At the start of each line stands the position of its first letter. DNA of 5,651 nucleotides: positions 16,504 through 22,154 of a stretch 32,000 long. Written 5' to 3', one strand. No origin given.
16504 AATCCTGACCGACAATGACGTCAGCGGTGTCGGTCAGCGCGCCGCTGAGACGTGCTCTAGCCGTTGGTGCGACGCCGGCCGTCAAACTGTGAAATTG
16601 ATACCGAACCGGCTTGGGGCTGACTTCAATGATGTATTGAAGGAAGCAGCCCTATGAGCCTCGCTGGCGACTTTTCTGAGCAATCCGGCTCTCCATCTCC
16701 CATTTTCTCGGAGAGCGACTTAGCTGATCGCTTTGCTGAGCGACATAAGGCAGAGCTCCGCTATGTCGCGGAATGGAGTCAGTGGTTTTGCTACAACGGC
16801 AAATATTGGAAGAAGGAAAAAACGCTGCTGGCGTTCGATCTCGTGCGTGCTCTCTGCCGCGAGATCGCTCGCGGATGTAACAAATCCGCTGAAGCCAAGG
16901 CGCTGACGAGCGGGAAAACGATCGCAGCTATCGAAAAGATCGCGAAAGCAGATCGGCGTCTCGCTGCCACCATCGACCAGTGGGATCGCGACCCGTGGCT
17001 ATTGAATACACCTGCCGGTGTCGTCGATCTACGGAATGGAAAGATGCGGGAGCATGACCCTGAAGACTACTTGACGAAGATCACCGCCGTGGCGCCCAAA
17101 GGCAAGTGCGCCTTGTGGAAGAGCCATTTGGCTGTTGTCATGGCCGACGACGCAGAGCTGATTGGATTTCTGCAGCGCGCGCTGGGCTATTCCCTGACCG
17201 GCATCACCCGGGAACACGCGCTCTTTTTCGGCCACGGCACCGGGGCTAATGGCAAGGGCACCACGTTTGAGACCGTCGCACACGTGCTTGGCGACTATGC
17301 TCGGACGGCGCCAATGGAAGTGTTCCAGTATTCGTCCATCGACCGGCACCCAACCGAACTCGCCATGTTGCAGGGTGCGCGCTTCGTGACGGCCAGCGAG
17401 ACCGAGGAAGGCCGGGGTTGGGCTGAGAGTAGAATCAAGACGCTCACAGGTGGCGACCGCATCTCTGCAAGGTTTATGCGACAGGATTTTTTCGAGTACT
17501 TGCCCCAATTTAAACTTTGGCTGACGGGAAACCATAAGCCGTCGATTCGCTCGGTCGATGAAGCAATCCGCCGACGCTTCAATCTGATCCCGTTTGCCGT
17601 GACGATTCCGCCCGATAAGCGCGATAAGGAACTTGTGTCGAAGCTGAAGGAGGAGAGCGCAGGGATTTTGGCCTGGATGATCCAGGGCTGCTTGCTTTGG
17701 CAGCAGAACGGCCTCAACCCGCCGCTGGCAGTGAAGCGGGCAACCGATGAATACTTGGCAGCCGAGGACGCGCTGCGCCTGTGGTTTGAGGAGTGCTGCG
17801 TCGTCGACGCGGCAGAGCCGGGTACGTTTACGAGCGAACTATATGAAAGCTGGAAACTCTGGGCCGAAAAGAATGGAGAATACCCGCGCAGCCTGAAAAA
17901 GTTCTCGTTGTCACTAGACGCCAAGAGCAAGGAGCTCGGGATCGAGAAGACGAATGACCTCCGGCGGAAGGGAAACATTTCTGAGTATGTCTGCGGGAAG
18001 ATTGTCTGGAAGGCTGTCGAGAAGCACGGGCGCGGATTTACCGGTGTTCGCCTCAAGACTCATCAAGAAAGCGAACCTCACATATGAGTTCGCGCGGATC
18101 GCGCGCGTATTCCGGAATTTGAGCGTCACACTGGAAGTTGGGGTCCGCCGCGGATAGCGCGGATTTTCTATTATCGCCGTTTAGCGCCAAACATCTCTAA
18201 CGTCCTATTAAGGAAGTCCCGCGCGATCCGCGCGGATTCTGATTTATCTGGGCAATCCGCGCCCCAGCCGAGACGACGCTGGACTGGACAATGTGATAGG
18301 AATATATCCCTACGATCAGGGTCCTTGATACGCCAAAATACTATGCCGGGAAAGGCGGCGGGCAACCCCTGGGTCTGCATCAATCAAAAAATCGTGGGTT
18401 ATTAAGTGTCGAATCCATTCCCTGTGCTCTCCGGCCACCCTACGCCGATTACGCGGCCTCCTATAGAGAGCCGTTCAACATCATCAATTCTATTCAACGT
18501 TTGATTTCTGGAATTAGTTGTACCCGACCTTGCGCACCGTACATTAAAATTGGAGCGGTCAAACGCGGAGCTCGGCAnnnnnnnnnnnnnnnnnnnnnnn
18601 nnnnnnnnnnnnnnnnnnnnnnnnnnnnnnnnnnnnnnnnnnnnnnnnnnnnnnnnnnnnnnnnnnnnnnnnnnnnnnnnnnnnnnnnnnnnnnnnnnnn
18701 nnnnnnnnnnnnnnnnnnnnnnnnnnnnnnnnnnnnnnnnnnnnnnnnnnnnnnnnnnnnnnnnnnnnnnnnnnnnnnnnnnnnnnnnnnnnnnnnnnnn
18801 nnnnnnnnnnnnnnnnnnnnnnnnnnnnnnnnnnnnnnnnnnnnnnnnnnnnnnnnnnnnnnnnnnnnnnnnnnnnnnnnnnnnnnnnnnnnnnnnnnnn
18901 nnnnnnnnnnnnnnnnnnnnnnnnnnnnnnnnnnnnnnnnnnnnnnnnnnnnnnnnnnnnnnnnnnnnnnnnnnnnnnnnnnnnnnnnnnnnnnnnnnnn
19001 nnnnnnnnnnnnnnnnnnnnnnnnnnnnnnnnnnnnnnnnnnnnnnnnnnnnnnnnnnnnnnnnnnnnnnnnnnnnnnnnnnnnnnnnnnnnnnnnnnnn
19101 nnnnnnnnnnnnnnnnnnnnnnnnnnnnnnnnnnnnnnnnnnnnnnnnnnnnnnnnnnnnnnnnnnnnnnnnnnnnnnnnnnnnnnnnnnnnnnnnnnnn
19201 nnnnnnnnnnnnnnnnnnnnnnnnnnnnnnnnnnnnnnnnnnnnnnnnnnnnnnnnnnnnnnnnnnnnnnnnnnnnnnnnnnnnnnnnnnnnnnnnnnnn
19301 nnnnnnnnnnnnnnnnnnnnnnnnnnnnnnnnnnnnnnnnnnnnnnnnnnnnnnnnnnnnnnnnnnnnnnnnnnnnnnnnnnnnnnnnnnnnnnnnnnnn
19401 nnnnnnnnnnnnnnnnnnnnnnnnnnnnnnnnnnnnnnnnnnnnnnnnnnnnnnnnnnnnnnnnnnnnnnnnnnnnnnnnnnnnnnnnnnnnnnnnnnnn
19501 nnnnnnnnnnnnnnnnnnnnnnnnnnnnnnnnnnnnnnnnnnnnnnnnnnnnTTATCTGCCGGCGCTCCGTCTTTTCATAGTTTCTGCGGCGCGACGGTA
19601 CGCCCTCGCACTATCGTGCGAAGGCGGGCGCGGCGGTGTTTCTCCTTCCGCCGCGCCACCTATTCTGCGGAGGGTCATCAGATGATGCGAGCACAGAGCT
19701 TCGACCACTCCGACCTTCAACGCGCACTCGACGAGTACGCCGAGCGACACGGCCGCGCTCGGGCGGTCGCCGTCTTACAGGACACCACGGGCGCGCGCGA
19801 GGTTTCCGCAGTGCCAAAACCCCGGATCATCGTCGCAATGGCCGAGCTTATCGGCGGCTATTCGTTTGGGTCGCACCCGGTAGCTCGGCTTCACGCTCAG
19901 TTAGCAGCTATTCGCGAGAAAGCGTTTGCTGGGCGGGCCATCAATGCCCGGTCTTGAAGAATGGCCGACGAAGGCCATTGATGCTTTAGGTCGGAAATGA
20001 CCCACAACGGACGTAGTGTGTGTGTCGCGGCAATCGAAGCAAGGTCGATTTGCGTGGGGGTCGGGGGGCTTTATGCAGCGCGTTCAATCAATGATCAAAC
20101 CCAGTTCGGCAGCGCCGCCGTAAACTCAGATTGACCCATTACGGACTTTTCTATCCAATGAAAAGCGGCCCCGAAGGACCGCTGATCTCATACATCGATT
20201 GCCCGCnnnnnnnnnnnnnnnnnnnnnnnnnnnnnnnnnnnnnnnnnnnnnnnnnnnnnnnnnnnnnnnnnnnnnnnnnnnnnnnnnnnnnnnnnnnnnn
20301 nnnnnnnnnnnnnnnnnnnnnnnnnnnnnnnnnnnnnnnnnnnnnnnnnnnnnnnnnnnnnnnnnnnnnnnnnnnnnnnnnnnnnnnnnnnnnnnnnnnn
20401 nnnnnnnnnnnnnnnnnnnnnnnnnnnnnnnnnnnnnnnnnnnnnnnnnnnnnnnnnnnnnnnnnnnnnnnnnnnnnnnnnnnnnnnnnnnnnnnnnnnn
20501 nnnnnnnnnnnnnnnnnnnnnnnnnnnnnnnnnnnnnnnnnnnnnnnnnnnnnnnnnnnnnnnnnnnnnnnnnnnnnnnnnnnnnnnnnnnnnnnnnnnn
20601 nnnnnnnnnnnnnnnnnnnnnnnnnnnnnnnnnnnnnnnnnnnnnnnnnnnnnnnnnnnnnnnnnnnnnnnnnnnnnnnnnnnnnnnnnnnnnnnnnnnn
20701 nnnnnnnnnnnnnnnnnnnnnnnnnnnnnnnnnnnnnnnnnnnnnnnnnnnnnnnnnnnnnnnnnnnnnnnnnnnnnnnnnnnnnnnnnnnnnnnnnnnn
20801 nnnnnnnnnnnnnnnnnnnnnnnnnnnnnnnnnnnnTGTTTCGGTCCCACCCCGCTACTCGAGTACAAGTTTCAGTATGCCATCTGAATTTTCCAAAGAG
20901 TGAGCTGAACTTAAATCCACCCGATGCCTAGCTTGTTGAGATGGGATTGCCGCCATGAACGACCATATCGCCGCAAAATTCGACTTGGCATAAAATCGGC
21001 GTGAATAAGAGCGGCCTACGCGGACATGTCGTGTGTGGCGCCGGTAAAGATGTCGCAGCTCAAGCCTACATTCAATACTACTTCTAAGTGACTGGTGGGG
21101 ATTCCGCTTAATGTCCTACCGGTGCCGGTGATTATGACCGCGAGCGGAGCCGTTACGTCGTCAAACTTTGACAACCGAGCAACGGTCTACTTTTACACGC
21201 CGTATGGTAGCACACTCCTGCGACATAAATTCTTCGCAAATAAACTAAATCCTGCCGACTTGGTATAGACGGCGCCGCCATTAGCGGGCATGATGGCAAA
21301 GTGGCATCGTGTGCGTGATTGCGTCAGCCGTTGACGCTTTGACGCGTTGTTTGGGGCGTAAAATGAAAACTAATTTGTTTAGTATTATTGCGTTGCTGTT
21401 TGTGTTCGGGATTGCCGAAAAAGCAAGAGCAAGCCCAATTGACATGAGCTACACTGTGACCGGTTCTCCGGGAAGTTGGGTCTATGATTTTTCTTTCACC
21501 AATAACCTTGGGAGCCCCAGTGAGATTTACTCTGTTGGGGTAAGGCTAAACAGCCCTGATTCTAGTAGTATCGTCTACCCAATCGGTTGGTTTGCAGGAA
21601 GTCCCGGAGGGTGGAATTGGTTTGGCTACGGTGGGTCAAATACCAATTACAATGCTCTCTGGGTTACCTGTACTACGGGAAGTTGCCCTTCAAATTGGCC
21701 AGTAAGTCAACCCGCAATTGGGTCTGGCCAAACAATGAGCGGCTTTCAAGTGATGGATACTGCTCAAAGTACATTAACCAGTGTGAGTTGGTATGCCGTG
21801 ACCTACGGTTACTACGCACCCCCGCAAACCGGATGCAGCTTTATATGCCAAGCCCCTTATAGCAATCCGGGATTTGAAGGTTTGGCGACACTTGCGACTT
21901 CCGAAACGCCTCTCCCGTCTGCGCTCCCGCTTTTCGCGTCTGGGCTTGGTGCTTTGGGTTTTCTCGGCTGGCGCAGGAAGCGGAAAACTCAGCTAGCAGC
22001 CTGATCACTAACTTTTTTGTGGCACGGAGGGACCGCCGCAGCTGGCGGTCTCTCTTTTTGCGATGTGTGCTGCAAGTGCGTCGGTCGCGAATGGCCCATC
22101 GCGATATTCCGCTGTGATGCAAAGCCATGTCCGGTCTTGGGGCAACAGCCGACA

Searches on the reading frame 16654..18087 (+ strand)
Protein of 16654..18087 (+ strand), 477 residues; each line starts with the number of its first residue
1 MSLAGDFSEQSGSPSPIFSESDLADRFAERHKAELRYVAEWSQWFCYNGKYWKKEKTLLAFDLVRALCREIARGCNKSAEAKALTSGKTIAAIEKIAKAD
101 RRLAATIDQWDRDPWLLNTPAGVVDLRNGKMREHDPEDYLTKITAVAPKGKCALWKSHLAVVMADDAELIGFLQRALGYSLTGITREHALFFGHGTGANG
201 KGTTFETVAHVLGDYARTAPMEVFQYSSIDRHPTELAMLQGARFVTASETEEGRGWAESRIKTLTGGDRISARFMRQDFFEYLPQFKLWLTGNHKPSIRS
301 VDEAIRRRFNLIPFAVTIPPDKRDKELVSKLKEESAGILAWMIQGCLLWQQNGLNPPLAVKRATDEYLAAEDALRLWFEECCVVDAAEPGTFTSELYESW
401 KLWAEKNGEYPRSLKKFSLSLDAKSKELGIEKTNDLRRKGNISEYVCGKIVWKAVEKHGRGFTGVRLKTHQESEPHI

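Call 56: search_protein_families(library=pfam, proteins=[window:16654-18087:+], max_evalue=0.001)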
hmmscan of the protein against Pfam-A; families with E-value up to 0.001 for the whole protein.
window:16654-18087:+ (477 aa): 2 families
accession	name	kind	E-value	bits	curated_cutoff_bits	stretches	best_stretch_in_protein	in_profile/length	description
PF08706.16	D5_N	-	2e-32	112.9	22.4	1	24-160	1-141/145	D5 N terminal like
PF19263.5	DUF5906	-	3.8e-10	40.9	27.6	1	194-307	2-113/114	Family of unknown function (DUF5906)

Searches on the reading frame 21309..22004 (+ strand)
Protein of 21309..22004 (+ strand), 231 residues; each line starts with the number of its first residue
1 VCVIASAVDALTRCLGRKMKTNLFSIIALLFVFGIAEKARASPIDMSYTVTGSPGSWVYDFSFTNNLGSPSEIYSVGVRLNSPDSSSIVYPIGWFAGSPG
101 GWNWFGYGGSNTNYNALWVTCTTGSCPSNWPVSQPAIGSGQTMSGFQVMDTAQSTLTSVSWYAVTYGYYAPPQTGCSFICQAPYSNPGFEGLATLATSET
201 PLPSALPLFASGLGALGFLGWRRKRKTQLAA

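Call 8: search_protein_families(library=pfam, proteins=[window:21309-22004:+], max_evalue=0.01)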
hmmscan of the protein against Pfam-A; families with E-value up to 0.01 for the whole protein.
window:21309-22004:+ (231 aa): 1 family
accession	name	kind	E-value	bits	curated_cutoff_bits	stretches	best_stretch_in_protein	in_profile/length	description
PF07589.16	PEP-CTERM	-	9.2e-05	22.8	20.7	1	200-224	2-24/24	PEP-CTERM motif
